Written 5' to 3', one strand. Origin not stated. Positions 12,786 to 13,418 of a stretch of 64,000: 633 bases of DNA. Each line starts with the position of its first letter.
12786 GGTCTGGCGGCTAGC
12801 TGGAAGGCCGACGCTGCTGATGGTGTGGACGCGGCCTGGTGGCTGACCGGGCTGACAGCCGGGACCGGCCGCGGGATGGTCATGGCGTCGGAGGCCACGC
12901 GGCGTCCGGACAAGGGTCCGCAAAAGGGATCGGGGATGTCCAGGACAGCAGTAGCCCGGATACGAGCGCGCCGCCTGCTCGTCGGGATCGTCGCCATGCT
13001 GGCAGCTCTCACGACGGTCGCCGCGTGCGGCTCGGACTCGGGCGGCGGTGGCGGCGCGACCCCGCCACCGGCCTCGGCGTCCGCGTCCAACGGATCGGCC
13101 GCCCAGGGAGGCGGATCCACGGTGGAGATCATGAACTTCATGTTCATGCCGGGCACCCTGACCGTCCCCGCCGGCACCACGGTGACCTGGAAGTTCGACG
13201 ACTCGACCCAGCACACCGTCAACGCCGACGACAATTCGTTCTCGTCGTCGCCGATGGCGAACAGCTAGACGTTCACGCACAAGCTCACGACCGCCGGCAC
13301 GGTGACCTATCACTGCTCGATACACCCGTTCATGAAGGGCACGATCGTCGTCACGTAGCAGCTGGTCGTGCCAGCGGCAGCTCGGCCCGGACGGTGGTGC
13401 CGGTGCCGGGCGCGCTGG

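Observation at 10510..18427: Three copies of a ~70-nt upstream module at a fixed distance (133-146 nt) from start codons: promoter cassette or structured leader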

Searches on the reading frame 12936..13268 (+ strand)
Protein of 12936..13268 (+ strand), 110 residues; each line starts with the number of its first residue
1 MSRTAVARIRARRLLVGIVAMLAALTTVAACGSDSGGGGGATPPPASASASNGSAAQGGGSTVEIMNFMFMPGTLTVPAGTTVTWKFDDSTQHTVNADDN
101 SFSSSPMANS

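Call 10: search_protein_families(library=pfam, proteins=[window:12936-13268:+])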
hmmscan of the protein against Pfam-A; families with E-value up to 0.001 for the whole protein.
window:12936-13268:+ (110 aa): 0 families

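Call 67: search_protein_families(library=pfam, proteins=[window:12936-13265:+], max_evalue=1)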
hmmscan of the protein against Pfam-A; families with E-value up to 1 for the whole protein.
window:12936-13265:+ (110 aa): 3 families
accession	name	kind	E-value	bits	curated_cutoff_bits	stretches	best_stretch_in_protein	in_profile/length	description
PF13473.12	Cupredoxin_1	-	0.0065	16.9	27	1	50-99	12-63/104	Cupredoxin-like domain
PF00127.26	Copper-bind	-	0.12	13.2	21.2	1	63-102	7-46/99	Copper binding proteins, plastocyanin/azurin family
PF13627.12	LptM_cons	-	0.52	10.7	27.3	1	19-32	2-15/23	LPS-assembly lipoprotein LptM, conserved region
